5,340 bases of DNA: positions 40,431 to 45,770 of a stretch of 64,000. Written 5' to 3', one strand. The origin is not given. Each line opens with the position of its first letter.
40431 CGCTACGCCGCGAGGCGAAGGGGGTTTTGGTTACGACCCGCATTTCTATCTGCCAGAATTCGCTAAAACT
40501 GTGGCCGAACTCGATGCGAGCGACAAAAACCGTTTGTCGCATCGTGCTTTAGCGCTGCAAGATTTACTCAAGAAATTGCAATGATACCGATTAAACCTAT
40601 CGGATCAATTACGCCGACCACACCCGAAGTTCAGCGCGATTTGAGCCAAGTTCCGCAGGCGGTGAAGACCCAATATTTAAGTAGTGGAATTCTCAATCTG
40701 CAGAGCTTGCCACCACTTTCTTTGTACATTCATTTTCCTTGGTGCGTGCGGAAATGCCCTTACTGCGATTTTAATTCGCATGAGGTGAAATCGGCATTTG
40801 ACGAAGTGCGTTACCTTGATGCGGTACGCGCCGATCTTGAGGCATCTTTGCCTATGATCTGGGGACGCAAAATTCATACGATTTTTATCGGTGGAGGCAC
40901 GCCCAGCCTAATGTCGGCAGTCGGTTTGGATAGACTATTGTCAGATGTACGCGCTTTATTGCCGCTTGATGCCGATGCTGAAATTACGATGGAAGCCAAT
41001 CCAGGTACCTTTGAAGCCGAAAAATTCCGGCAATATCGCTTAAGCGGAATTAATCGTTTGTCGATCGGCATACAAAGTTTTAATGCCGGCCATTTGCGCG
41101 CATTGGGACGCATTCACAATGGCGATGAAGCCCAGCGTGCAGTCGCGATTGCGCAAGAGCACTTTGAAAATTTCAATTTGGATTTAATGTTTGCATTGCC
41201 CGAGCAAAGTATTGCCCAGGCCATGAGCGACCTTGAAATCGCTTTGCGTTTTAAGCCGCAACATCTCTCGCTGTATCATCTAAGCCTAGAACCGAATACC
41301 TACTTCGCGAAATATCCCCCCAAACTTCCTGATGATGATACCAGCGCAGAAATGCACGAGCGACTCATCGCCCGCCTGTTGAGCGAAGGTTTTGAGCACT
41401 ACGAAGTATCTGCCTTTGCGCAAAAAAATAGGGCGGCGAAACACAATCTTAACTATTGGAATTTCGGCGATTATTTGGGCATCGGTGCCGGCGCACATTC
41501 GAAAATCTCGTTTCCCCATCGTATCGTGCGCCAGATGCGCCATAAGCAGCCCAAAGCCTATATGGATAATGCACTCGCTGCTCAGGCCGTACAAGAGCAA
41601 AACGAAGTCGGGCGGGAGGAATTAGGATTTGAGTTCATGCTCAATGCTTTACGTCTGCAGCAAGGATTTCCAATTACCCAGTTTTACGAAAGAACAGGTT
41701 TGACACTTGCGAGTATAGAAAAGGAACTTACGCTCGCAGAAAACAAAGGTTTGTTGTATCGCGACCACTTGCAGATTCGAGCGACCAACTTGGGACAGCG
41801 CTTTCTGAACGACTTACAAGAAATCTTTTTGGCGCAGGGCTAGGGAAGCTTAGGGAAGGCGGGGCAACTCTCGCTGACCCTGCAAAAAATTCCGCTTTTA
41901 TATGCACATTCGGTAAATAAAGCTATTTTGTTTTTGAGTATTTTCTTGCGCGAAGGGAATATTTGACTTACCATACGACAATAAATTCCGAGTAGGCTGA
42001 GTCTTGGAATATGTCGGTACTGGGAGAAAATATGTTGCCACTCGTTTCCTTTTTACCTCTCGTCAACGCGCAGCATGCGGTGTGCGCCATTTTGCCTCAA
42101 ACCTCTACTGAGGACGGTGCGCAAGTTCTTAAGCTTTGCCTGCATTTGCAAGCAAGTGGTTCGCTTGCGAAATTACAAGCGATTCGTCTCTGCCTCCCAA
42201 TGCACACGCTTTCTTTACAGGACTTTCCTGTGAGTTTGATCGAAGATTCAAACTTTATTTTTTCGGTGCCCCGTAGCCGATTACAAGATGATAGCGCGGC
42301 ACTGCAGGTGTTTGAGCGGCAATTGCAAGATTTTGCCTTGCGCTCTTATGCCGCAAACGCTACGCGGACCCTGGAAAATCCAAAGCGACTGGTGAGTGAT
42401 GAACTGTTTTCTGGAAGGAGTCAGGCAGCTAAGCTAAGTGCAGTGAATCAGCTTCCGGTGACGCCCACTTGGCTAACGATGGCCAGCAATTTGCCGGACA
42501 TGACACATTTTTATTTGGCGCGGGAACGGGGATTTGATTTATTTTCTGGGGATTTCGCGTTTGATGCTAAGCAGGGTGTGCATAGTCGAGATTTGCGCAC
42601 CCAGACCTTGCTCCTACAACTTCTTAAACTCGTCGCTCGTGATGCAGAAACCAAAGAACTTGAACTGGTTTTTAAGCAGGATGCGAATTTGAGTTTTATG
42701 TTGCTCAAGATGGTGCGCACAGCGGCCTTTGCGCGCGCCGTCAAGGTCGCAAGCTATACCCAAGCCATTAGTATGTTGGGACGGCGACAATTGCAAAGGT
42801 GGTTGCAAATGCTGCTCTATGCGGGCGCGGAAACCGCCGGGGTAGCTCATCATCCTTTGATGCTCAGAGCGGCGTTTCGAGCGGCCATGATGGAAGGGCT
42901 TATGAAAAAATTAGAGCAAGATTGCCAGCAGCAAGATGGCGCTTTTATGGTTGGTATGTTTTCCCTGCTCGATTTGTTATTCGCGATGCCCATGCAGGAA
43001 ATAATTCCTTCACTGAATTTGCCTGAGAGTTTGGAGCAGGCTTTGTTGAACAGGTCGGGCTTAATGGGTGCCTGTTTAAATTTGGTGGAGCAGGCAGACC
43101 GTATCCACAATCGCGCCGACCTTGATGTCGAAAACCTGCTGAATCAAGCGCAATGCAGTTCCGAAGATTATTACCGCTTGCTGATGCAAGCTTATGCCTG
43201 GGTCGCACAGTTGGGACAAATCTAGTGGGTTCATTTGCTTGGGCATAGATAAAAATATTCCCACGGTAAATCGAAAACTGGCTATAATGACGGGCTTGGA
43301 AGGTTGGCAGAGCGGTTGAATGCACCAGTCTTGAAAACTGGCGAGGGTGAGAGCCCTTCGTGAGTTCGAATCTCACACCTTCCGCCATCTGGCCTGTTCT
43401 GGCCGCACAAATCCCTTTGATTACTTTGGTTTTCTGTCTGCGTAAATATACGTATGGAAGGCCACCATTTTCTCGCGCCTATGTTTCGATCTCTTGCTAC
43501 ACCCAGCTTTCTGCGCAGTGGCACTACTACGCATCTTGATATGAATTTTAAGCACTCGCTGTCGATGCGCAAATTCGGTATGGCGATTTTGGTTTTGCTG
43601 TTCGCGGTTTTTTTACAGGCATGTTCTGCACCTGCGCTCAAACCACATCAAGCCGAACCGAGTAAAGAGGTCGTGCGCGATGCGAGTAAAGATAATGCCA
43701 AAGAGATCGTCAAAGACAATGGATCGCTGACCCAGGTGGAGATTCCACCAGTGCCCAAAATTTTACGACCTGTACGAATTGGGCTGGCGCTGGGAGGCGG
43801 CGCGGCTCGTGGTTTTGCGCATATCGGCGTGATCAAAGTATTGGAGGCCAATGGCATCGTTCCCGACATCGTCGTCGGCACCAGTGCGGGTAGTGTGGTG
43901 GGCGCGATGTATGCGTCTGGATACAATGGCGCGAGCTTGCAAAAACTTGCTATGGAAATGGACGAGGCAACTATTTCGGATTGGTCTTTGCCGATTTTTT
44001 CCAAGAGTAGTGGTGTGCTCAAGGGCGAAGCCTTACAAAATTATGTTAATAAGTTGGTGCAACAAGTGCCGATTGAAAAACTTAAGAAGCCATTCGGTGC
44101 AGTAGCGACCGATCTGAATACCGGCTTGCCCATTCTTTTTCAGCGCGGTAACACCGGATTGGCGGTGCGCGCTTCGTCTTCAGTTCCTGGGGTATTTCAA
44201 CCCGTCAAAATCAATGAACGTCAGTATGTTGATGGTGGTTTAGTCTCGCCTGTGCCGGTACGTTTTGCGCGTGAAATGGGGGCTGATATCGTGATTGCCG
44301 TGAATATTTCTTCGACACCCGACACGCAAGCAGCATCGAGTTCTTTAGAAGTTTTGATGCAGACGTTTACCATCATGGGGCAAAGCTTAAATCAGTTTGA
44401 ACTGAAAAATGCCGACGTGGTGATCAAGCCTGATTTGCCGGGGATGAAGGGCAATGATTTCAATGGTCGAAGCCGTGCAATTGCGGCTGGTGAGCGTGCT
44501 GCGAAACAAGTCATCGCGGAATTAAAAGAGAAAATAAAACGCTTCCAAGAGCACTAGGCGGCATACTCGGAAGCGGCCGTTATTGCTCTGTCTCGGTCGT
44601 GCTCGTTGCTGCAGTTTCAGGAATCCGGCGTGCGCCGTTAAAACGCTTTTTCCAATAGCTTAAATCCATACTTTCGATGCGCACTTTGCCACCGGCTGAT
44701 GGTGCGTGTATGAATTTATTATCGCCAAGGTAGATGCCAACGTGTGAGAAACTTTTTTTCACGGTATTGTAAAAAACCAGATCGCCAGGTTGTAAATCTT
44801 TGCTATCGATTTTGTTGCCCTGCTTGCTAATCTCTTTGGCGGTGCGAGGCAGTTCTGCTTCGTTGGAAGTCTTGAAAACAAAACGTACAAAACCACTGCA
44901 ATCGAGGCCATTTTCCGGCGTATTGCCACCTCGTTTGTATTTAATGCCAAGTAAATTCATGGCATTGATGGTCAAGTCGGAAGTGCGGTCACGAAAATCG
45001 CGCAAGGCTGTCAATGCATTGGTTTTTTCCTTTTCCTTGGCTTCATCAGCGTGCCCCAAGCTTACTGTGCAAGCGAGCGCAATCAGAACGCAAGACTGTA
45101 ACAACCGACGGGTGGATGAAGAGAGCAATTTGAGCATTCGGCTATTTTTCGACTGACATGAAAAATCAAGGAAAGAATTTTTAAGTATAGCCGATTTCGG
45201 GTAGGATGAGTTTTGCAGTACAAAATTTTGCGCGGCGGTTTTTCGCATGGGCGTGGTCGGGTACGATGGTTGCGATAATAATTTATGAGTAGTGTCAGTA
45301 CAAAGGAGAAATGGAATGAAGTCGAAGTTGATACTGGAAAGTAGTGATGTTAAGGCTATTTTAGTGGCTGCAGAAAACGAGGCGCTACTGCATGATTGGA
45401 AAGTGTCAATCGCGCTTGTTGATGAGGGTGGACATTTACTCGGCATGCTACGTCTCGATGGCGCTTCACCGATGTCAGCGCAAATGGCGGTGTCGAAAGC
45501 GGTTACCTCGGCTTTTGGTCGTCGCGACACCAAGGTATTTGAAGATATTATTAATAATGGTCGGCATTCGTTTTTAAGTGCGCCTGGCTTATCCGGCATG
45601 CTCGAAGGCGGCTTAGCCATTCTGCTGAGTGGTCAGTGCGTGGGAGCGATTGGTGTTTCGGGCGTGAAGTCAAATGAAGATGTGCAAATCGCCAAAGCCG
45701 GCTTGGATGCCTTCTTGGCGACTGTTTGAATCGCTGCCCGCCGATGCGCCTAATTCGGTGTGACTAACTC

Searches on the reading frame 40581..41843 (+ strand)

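Call 16: search_protein_families(library=pfam, proteins=[window:40581-41843:+], max_evalue=0.001)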
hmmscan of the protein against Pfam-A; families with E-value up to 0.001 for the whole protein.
window:40581-41843:+ (420 aa): 2 families
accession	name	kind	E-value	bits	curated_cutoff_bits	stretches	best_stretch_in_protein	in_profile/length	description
PF04055.27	Radical_SAM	-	5e-21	76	29.5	1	49-213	1-158/166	Radical SAM superfamily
PF06969.22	HemN_C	-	4.8e-09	36.6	24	1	345-408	3-67/67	HemN C-terminal domain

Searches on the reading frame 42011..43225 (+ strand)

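Call 16: search_protein_families(library=pfam, proteins=[window:42011-43225:+], max_evalue=0.001)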
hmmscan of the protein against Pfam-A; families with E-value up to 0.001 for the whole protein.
window:42011-43225:+ (404 aa): 1 family
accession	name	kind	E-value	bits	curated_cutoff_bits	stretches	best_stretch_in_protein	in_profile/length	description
PF08668.18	HDOD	-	1.2e-07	31.8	22.9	1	207-317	14-127/196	HDOD domain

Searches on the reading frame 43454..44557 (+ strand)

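Call 16: search_protein_families(library=pfam, proteins=[window:43454-44557:+], max_evalue=0.001)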
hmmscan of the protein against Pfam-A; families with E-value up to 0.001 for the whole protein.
window:43454-44557:+ (367 aa): 1 family
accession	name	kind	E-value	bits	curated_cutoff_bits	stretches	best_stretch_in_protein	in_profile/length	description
PF01734.28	Patatin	-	1.7e-34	120.2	27.7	1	111-272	1-190/191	Patatin-like phospholipase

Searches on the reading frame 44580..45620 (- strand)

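Call 16: search_protein_families(library=pfam, proteins=[window:44580-45620:-], max_evalue=0.001)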
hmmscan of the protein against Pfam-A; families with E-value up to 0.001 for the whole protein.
window:44580-45620:- (346 aa): 1 family
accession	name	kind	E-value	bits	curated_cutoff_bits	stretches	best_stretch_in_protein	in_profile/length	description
PF00877.26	NLPC_P60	-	5.9e-30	103.8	23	1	226-332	2-105/105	NlpC/P60 family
